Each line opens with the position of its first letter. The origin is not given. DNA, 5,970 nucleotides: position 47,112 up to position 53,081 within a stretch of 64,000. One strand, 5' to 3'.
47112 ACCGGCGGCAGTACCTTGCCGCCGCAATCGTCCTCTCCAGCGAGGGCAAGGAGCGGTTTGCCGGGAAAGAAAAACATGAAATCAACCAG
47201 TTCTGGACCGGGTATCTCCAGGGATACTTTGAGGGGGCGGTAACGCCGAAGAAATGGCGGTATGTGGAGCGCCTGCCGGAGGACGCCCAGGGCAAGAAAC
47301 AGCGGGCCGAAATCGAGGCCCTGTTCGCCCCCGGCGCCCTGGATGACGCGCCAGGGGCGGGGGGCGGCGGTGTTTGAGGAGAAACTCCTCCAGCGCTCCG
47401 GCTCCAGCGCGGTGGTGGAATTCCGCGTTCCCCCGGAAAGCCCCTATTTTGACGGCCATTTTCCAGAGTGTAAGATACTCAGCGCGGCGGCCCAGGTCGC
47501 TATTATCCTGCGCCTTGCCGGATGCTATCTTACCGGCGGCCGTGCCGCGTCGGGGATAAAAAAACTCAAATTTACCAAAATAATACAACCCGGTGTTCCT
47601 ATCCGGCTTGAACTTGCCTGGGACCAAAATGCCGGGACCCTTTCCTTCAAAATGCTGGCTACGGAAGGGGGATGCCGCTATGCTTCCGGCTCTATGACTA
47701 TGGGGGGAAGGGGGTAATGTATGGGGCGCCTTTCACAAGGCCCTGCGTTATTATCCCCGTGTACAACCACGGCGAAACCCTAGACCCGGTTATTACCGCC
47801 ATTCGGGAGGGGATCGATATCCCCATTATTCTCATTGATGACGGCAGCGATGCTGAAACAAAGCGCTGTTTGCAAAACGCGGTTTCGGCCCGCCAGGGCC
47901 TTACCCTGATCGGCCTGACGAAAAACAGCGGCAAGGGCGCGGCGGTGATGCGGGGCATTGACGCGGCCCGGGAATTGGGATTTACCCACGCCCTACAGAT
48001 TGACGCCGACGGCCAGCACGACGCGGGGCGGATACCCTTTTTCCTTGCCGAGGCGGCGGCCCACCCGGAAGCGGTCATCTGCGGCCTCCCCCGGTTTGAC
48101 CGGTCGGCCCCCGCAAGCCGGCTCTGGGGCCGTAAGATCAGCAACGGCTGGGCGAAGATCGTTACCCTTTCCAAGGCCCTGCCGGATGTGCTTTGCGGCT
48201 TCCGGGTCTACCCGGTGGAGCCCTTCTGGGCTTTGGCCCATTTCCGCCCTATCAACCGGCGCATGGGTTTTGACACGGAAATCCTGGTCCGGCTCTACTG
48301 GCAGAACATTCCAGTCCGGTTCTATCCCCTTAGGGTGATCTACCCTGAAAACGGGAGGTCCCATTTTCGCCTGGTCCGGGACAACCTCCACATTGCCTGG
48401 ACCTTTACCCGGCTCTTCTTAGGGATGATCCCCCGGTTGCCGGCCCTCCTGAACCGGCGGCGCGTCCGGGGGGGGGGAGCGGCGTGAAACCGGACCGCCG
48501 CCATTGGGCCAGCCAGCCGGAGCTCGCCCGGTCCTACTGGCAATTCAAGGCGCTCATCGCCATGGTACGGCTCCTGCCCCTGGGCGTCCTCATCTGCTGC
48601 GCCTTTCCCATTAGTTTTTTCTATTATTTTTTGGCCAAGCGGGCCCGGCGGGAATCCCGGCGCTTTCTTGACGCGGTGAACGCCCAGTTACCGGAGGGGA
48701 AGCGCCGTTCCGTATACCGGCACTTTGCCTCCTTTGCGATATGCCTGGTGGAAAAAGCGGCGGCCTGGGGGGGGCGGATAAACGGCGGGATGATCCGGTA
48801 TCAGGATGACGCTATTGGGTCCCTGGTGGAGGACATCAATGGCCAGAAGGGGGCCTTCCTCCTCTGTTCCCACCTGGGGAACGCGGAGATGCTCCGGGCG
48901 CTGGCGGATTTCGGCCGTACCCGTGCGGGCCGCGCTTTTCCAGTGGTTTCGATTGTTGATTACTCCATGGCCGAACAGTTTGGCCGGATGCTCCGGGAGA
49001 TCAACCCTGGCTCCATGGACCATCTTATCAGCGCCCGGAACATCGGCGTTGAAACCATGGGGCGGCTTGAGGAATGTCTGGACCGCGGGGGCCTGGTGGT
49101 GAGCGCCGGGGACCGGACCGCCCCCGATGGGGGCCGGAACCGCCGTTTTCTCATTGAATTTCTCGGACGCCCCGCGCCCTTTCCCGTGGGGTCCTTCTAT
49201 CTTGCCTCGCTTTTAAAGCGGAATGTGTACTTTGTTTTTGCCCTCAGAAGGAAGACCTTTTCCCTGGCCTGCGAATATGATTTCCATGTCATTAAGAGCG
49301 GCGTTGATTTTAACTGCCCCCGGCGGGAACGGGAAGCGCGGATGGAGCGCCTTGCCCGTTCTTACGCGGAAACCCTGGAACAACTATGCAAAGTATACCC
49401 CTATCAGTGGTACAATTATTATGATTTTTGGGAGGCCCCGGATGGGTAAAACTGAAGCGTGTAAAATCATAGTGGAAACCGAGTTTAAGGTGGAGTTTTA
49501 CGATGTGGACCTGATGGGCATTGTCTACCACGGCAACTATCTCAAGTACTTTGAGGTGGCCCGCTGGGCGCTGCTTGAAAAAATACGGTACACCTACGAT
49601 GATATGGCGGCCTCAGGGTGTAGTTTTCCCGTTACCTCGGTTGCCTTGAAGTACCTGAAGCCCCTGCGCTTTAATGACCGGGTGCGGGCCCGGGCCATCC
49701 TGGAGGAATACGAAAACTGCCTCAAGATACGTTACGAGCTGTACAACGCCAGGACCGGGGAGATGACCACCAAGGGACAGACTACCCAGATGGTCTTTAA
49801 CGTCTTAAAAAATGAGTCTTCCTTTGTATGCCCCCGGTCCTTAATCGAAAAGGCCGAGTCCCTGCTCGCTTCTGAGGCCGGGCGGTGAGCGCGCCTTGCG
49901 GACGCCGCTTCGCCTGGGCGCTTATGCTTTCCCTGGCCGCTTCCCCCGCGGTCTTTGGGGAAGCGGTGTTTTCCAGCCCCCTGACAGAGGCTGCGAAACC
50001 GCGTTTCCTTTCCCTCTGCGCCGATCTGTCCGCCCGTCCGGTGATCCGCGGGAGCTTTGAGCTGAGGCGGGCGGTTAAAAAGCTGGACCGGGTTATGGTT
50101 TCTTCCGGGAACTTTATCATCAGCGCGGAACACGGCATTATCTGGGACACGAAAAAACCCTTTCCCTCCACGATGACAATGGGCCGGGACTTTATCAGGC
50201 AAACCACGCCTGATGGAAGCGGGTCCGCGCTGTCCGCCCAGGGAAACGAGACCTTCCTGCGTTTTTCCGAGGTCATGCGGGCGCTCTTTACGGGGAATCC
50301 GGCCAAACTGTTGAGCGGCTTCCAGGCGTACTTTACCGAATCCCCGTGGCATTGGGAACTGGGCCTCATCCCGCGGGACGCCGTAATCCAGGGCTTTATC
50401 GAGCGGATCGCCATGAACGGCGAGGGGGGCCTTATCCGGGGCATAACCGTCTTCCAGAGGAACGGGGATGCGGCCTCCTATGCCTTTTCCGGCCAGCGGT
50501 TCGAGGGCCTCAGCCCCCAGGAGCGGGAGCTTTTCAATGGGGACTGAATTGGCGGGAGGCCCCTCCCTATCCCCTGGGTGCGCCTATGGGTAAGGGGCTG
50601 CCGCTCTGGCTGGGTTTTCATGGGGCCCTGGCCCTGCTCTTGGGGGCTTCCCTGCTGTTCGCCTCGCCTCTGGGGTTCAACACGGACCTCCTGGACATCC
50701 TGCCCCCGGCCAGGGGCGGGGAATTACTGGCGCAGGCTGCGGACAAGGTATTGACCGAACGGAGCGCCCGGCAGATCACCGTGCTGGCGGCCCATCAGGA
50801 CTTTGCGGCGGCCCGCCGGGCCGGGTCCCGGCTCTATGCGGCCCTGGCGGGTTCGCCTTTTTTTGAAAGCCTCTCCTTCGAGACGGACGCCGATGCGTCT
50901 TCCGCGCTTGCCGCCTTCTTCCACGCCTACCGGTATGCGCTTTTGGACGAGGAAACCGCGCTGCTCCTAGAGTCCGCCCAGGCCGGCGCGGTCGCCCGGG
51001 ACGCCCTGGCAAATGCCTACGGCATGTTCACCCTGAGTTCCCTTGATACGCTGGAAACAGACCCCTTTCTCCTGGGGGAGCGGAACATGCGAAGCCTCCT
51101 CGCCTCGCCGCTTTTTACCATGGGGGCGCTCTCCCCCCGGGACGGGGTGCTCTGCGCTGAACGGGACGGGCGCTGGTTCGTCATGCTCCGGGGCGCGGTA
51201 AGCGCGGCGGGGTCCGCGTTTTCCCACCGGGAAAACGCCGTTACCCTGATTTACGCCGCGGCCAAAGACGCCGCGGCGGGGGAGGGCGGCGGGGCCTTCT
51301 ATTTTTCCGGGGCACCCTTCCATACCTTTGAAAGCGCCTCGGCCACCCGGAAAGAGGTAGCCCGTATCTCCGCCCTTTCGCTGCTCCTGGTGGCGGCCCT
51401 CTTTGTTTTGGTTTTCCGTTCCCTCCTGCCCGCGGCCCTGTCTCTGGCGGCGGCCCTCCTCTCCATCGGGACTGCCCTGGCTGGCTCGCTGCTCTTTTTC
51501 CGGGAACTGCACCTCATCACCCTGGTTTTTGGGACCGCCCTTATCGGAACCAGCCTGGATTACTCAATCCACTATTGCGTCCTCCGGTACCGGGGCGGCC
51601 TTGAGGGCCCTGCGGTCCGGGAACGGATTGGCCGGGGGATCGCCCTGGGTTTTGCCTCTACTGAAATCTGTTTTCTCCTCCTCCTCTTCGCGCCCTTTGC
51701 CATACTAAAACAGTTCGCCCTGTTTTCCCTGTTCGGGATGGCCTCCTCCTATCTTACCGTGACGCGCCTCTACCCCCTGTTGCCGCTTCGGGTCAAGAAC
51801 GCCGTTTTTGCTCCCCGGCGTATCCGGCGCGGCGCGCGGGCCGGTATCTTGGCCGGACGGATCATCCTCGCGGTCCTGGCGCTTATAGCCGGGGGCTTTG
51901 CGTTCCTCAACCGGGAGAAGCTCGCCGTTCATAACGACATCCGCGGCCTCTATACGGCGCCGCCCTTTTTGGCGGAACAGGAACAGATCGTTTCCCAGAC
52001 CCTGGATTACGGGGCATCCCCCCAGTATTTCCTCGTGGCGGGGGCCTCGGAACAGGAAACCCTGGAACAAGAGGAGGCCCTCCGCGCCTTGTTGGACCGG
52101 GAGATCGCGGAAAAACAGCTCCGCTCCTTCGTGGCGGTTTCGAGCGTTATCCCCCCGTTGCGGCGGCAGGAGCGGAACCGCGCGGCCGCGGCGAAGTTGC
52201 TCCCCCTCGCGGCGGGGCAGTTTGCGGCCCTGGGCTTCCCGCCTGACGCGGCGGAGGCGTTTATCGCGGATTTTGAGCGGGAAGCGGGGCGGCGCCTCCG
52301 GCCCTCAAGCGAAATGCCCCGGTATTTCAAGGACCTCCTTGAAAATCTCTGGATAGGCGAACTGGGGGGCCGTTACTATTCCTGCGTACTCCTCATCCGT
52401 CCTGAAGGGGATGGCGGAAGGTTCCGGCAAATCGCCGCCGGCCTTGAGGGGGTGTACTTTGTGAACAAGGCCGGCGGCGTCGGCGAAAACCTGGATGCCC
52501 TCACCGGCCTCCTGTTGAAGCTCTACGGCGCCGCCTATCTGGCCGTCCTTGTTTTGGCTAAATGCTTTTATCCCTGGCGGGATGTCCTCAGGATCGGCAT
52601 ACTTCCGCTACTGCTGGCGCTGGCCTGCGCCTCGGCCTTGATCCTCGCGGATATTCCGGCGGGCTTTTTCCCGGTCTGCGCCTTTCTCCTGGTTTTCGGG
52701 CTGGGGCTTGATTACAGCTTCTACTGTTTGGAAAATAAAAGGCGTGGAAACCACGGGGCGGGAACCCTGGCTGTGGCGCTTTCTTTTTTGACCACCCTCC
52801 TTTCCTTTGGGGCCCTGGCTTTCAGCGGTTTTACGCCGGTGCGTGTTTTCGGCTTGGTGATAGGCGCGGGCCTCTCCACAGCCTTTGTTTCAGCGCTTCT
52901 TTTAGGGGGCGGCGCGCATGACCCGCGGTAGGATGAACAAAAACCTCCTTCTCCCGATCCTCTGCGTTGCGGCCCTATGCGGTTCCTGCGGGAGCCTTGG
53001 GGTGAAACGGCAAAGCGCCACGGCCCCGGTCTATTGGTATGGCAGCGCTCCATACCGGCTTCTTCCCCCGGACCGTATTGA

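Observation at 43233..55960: Reduced aryl-polyene-like lipid biosynthesis/export cluster with a single ketosynthase, in a spirochaete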

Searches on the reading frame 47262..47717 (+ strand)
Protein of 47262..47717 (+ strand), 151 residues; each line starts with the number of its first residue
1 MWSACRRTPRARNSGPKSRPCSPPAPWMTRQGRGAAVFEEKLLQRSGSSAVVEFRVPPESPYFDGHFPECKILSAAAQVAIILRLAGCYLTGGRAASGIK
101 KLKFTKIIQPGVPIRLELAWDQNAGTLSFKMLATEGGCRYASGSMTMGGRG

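Call 3: search_protein_families(library=pfam, proteins=[window:47262-47717:+], max_evalue=0.01)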
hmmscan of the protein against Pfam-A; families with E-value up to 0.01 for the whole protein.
window:47262-47717:+ (151 aa): 2 families
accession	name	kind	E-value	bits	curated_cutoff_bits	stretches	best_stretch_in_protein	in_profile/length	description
PF22818.2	ApeI-like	-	6.1e-06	26.9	28.5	1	50-131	16-97/119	ApeI dehydratase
PF07977.19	FabA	-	0.0012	18.9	23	1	52-122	29-112/138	FabA-like domain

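Call 5: search_protein_families(library=ncbifam, proteins=[window:47262-47717:+], max_evalue=0.01)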
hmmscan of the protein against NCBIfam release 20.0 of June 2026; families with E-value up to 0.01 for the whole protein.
window:47262-47717:+ (151 aa): 2 families
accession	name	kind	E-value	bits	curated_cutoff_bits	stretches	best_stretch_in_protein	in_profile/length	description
NF000582.1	PRK00006.1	equivalog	0.00041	20.3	113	1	56-138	36-126/137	3-hydroxyacyl-ACP dehydratase FabZ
TIGR01750.1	fabZ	equivalog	0.0011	18.8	155.15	1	59-127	40-118/141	3-hydroxyacyl-ACP dehydratase FabZ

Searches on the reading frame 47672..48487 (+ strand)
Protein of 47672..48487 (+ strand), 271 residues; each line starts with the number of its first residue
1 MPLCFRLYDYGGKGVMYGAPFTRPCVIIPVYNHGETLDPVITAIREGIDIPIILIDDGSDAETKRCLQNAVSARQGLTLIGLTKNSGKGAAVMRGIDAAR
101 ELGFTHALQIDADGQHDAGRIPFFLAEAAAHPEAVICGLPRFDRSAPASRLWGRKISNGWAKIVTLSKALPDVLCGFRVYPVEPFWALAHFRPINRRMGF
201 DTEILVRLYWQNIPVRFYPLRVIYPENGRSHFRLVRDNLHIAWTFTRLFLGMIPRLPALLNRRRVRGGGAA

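Call 3: search_protein_families(library=pfam, proteins=[window:47672-48487:+], max_evalue=0.01)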
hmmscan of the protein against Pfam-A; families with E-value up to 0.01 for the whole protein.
window:47672-48487:+ (271 aa): 1 family
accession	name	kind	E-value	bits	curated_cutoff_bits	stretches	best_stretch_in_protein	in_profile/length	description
PF00535.33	Glycos_transf_2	-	7.6e-19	68.7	23.3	1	25-186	1-165/168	Glycosyl transferase family 2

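Call 5: search_protein_families(library=ncbifam, proteins=[window:47672-48487:+], max_evalue=0.01)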
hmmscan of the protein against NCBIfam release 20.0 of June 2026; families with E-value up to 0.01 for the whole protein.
window:47672-48487:+ (271 aa): 14 families
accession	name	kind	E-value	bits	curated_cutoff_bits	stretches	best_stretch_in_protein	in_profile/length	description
NF058614.1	PPMAGASynPpgS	equivalog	1.6e-11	44.1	370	1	26-147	4-119/226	polyprenyl-phospho-N-acetylgalactosaminyl synthase PpgS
TIGR03937.1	PgaC_IcaA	equivalog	2.6e-10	39.8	422.3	1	25-142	48-165/407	poly-beta-1,6-N-acetyl-D-glucosamine synthase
TIGR04182.1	glyco_TIGR04182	equivalog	4.9e-09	36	325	1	25-248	3-217/293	S-layer glycoprotein N-glycosyltransferase AglJ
NF007986.1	PRK10714.1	equivalog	7.5e-09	35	529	1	24-180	8-164/316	undecaprenyl-phosphate 4-deoxy-4-formamido-L-arabinose transferase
NF041875.1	EPS_EpsD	equivalog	6.3e-06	25.8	370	1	26-152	3-128/325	exopolysaccharide biosynthesis glycosyltransferase EpsD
TIGR01556.1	rhamnosyltran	subfamily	1.4e-05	24.4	200.55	1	36-118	9-88/281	rhamnosyltransferase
TIGR03965.1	mycofact_glyco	equivalog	4.6e-05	22.5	280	1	25-101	77-155/467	mycofactocin biosynthesis glycosyltransferase MftF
NF047588.1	GlcsyltransPgfSStrep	equivalog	0.00011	21.5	500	1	26-126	5-108/308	glycosyltransferase PgfS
NF047683.1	TeichurnBiosyTuaG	equivalog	0.00031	20.5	400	1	25-100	9-86/252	teichuronic acid biosynthesis protein TuaG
TIGR03111.1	glyc2_xrt_Gpos1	hypoth_equivalog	0.00034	19.5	363.95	1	25-118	52-146/439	TIGR03111 family XrtG-associated glycosyltransferase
NF007482.0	PRK10073.1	equivalog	0.00054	19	423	1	25-100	9-85/334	glycosyltransferase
TIGR03469.1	HpnB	hypoth_equivalog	0.0019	17.3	379.25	1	25-129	47-161/386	hopene-associated glycosyltransferase HpnB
TIGR04283.1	glyco_like_mftF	equivalog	0.0022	17.6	182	1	26-100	3-72/221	TIGR04283 family arsenosugar biosynthesis glycosyltransferase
NF010496.0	PRK13915.1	equivalog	0.0064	15.6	262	1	25-100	34-116/307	glucosyl-3-phosphoglycerate synthase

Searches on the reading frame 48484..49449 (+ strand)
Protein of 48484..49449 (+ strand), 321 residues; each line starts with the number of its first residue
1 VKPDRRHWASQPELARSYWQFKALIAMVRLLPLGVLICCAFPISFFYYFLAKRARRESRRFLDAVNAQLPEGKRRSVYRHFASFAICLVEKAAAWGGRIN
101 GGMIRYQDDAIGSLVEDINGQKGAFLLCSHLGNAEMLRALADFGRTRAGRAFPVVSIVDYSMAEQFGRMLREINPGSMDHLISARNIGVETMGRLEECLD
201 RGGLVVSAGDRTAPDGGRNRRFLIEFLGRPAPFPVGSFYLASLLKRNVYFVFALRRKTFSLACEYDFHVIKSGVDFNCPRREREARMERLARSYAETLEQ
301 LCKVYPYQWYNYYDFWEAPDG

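Call 3: search_protein_families(library=pfam, proteins=[window:48484-49449:+], max_evalue=0.01)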
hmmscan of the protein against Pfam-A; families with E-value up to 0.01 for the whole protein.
window:48484-49449:+ (321 aa): 1 family
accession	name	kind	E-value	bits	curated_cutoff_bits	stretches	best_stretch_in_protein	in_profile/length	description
PF03279.18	Lip_A_acyltrans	-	6.6e-05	22.7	22.3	1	19-309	17-286/295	Bacterial lipid A biosynthesis acyltransferase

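Call 5: search_protein_families(library=ncbifam, proteins=[window:48484-49449:+], max_evalue=0.01)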
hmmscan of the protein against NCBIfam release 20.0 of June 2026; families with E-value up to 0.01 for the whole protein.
window:48484-49449:+ (321 aa): 2 families
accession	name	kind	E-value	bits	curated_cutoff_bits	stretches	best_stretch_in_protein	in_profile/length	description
NF006432.0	PRK08706.1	equivalog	0.0039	16.5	384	1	24-108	7-94/289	lipid A biosynthesis lauroyl acyltransferase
TIGR02207.1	lipid_A_htrB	subfamily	0.0054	16.1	297.8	1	22-139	19-138/303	LpxL/LpxP family Kdo(2)-lipid IV(A) lauroyl/palmitoleoyl acyltransferase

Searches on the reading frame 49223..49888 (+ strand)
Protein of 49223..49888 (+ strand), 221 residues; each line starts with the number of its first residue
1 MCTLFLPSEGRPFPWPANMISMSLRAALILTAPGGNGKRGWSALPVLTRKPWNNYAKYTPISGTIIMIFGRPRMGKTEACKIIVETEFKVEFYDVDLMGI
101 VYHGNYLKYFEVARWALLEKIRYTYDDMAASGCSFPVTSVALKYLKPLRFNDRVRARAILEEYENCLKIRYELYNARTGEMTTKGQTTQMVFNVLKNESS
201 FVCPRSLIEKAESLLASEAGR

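Call 3: search_protein_families(library=pfam, proteins=[window:49223-49888:+], max_evalue=0.01)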
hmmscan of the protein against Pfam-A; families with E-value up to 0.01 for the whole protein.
window:49223-49888:+ (221 aa): 3 families
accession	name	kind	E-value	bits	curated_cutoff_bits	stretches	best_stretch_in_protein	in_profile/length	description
PF13279.12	4HBT_2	-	6.7e-14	52.8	25.5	1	90-196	1-108/122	Thioesterase-like superfamily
PF03061.28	4HBT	-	1.2e-09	38.7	20.6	1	98-176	1-73/79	Thioesterase superfamily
PF20791.3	Acyl-ACP_TE_C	-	0.0013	19.3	21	1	84-187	8-97/101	Acyl-ACP thioesterase C-terminal domain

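Call 5: search_protein_families(library=ncbifam, proteins=[window:49223-49888:+], max_evalue=0.01)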
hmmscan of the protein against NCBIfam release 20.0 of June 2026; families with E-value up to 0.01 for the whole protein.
window:49223-49888:+ (221 aa): 4 families
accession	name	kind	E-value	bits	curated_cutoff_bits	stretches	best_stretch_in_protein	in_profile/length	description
NF047424.1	MenI_Staph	exception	2e-22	79.7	225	1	84-193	4-113/148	1,4-dihydroxy-2-naphthoyl-CoA hydrolase MenI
TIGR00051.1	TIGR00051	subfamily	2.3e-20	73.1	68.7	1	89-184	3-99/117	YbgC/FadM family acyl-CoA thioesterase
TIGR02799.1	thio_ybgC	equivalog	2.4e-15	56.9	141.35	1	86-186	3-103/126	tol-pal system-associated acyl-CoA thioesterase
NF008065.0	PRK10800.1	equivalog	2.2e-08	34.3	185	1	88-157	10-79/134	tol-pal system-associated acyl-CoA thioesterase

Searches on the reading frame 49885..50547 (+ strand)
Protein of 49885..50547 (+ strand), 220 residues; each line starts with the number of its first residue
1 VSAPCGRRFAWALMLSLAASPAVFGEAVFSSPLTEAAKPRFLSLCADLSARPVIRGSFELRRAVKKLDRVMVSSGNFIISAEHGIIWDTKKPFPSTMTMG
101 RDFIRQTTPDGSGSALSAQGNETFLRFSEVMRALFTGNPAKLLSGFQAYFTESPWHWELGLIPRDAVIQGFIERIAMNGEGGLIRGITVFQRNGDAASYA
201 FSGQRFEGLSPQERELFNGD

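Call 3: search_protein_families(library=pfam, proteins=[window:49885-50547:+], max_evalue=0.01)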
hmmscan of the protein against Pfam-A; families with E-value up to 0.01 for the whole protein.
window:49885-50547:+ (220 aa): 1 family
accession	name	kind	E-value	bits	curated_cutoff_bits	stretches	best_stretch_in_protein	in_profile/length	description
PF19574.5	LolA_3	-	0.0053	16.5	23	1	131-198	99-166/192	Outer membrane lipoprotein carrier protein LolA-like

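Call 5: search_protein_families(library=ncbifam, proteins=[window:49885-50547:+], max_evalue=0.01)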
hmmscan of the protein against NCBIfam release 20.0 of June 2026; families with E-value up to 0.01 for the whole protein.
window:49885-50547:+ (220 aa): 1 family
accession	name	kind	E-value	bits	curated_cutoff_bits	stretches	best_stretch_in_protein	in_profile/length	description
NF053544.1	LolA2_flexi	equivalog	4e-09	36.1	125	1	54-206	45-197/208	flexirubin biosynthesis/transport protein LolA2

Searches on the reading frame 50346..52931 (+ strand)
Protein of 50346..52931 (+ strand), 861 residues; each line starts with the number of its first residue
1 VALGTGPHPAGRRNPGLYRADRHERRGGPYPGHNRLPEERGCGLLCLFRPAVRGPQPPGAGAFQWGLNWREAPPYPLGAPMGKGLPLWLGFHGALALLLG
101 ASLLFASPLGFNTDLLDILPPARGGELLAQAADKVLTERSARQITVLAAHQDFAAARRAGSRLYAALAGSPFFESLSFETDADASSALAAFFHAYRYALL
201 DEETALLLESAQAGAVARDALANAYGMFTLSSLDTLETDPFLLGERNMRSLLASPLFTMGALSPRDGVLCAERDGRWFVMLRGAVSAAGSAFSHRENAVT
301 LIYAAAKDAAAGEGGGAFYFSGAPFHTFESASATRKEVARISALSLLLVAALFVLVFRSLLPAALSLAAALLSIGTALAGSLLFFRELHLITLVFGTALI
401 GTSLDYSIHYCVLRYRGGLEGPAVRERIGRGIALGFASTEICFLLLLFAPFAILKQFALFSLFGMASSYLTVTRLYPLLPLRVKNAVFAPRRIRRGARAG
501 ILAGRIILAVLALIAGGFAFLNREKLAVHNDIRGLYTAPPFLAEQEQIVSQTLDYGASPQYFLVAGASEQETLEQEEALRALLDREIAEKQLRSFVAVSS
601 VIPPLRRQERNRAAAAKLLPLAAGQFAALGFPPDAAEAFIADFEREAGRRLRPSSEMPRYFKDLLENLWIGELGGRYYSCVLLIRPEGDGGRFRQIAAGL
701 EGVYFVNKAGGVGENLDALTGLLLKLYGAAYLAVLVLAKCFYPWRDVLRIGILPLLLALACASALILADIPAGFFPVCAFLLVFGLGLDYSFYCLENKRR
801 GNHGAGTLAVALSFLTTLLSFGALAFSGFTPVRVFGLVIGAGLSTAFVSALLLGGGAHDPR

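Call 4: search_protein_families(library=pfam, proteins=[window:50346-52931:+], max_evalue=0.01)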
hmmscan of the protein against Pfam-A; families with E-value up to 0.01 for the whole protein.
window:50346-52931:+ (861 aa): 1 family
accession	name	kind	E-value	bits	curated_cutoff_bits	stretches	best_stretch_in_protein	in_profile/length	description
PF03176.21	MMPL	-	1.5e-05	24.6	20.5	1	285-492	92-312/333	MMPL family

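Call 6: search_protein_families(library=ncbifam, proteins=[window:50346-52931:+], max_evalue=0.01)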
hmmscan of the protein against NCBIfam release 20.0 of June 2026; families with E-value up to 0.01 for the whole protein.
window:50346-52931:+ (861 aa): 4 families
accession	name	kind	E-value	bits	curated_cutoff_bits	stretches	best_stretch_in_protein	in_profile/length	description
TIGR03480.1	HpnN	hypoth_equivalog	5.1e-13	47.9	751.85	2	733-853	725-851/862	hopanoid biosynthesis associated RND transporter like protein HpnN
TIGR00921.1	2A067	subfamily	6.6e-11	41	351.9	1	314-474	559-725/733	hydrophobe/amphiphile efflux-3 (HAE3) family transporter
TIGR00833.1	actII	subfamily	5.8e-05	21.6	874.7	1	297-419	135-260/910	MMPL family RND transporter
NF045600.2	BstA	equivalog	0.00012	20.1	1400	1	260-517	206-482/903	sterol transporter cytoplasmic membrane protein BstA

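Call 28: find_related_loci(query=window:50586-52931:+, collection=metagenome_contigs, flank=10000)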
Query window:50586-52931:+ (781 aa) in metagenome_contigs; peptide patterns used: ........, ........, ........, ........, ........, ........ (x = any residue, [..] = any of these).
284 stretches matched a pattern, but none encodes a relative of the query by tblastn (E <= 1e-3).
